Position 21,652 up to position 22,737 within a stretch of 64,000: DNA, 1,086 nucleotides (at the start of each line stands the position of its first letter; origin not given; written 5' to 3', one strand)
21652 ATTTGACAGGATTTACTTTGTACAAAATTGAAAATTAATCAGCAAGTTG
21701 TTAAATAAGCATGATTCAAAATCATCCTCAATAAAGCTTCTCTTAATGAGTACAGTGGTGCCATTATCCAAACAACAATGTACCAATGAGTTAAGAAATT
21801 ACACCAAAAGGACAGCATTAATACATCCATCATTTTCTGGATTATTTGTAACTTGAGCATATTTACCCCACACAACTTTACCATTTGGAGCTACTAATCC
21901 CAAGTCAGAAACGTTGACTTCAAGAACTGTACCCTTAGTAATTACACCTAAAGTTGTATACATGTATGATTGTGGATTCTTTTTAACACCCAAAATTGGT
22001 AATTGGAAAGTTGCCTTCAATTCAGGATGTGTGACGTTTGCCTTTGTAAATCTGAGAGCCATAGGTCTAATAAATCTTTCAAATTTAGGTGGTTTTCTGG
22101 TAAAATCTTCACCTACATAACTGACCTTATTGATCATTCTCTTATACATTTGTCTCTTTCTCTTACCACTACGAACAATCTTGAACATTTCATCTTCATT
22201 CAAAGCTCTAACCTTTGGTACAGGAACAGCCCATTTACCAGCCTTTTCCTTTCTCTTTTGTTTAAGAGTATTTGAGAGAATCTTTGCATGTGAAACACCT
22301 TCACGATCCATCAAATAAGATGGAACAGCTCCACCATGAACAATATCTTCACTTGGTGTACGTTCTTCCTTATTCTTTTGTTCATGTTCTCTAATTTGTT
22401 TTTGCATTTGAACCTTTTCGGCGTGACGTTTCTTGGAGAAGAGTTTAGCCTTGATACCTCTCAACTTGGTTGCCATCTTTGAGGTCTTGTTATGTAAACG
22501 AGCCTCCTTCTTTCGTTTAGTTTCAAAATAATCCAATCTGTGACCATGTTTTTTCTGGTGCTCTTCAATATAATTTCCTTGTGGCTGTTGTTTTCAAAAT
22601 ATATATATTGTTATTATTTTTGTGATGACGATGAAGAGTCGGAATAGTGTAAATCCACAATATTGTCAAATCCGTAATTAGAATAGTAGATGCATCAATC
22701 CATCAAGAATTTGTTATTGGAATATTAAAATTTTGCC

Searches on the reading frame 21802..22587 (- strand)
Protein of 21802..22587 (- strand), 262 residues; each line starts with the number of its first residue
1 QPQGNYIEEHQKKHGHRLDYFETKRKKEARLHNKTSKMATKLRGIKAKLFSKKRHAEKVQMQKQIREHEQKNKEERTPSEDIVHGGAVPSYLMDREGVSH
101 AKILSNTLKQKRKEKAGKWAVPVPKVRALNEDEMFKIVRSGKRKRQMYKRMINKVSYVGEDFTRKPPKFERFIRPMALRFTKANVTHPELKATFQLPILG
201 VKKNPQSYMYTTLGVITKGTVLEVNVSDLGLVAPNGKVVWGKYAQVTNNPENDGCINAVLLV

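Call 27: list_cluster_members(proteins=[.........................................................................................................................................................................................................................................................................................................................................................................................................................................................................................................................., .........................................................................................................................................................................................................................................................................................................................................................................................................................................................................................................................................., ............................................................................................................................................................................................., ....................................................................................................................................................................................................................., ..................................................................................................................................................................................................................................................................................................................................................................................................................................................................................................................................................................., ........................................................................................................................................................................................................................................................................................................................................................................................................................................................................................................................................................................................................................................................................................, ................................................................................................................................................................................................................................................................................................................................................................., window:21802-22587:-, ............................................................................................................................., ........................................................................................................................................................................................])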
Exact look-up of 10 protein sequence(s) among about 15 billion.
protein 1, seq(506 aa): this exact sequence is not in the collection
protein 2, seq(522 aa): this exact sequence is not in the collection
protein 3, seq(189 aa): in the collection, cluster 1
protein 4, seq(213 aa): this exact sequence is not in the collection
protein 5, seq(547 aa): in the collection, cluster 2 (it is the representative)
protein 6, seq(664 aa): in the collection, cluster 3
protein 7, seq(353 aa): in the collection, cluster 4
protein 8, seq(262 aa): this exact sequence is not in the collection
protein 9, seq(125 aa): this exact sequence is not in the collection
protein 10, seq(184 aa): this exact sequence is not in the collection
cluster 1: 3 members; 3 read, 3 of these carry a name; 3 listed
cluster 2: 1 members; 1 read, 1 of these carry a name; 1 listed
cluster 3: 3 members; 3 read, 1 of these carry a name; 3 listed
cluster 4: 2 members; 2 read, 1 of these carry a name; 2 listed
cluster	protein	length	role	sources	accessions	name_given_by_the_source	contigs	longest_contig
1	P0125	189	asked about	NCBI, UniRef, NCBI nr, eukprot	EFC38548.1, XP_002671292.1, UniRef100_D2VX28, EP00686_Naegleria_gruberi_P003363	hypothetical protein NAEGRDRAFT_56340 [Naegleria gruberi] | GMP phosphodiesterase delta subunit domain-containing protein n=1 Tax=Naegleria gruberi ... | uncharacterized protein NAEGRDRAFT_56340 [Naegleria gruberi]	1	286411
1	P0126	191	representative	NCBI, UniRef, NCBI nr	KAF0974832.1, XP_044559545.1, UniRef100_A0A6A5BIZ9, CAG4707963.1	hypothetical protein FDP41_006306 [Naegleria fowleri] | GMP phosphodiesterase delta subunit domain-containing protein n=1 Tax=Naegleria fowleri ... | uncharacterized protein FDP41_006306 [Naegleria fowleri]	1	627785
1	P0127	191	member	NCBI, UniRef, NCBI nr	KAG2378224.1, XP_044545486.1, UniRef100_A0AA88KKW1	hypothetical protein C9374_008367 [Naegleria lovaniensis] | GMP phosphodiesterase delta subunit domain-containing protein n=1 Tax=Naegleria ... | uncharacterized protein C9374_008367 [Naegleria lovaniensis]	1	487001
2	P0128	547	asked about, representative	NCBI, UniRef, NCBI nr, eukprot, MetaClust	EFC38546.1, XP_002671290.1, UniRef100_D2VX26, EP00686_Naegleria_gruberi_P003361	predicted protein [Naegleria gruberi] | Ste24 endopeptidase n=1 Tax=Naegleria gruberi TaxID=5762 RepID=D2VX26_NAEGR | uncharacterized protein NAEGRDRAFT_73593 [Naegleria gruberi]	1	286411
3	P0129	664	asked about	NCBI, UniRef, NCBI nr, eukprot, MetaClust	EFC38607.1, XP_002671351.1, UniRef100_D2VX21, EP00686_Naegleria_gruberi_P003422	predicted protein [Naegleria gruberi] | Predicted protein n=1 Tax=Naegleria gruberi TaxID=5762 RepID=D2VX21_NAEGR | uncharacterized protein NAEGRDRAFT_81541 [Naegleria gruberi]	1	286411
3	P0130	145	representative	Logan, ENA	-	-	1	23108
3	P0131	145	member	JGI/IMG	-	-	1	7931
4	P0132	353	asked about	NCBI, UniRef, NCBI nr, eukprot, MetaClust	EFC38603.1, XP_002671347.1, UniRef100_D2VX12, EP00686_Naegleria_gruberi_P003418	predicted protein [Naegleria gruberi] | Predicted protein n=1 Tax=Naegleria gruberi TaxID=5762 RepID=D2VX12_NAEGR | uncharacterized protein NAEGRDRAFT_81534 [Naegleria gruberi]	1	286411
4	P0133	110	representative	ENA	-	-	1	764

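Call 38: find_encoding_contigs(protein=P0127, flank=10000, max_places=1)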
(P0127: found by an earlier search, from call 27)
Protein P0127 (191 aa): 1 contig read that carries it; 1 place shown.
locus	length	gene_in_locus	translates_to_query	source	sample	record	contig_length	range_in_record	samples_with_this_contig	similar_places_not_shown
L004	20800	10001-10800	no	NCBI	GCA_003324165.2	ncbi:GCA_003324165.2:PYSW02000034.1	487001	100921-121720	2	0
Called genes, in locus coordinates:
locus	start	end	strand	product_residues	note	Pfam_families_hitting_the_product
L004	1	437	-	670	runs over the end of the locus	PF00512:HisKA, PF02518:HATPase_c, PF00072:Response_reg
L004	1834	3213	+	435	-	PF25390:WD40_RLD, PF25384:Alsin_RLD (weak), PF00415:RCC1, PF13540:RCC1_2 (faint), PF00415:RCC1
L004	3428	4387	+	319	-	-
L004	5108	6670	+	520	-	-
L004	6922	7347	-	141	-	PF00241:Cofilin_ADF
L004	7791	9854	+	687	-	PF03901:Glyco_transf_22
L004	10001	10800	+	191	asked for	PF05351:GMP_PDE_delta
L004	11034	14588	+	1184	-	PF16092:CFAP61_N, PF23150:CFAP61_dimer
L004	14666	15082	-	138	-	PF02493:MORN (weak)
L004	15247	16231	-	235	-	PF00753:Lactamase_B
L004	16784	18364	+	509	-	PF01946:Thi4, PF00070:Pyr_redox (faint), PF00890:FAD_binding_2 (faint), PF01266:DAO, PF01494:FAD_binding_3, PF04820:Trp_halogenase (faint), PF07992:Pyr_redox_2, PF13450:NAD_binding_8, +1 more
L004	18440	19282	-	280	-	PF13516:LRR_6 (faint), PF00560:LRR_1 (faint), PF12799:LRR_4 (faint)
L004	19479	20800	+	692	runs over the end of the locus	PF01637:ATPase_2 (faint)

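Call 58: search_protein_families(library=pfam, proteins=[window:21802-22587:-], max_evalue=0.001)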
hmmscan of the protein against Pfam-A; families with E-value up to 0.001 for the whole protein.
seq(262 aa): 1 family
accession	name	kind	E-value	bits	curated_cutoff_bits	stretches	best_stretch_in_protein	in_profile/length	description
PF01201.27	Ribosomal_S8e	-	1.8e-39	135.5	30.2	1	35-261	2-133/133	Ribosomal protein S8e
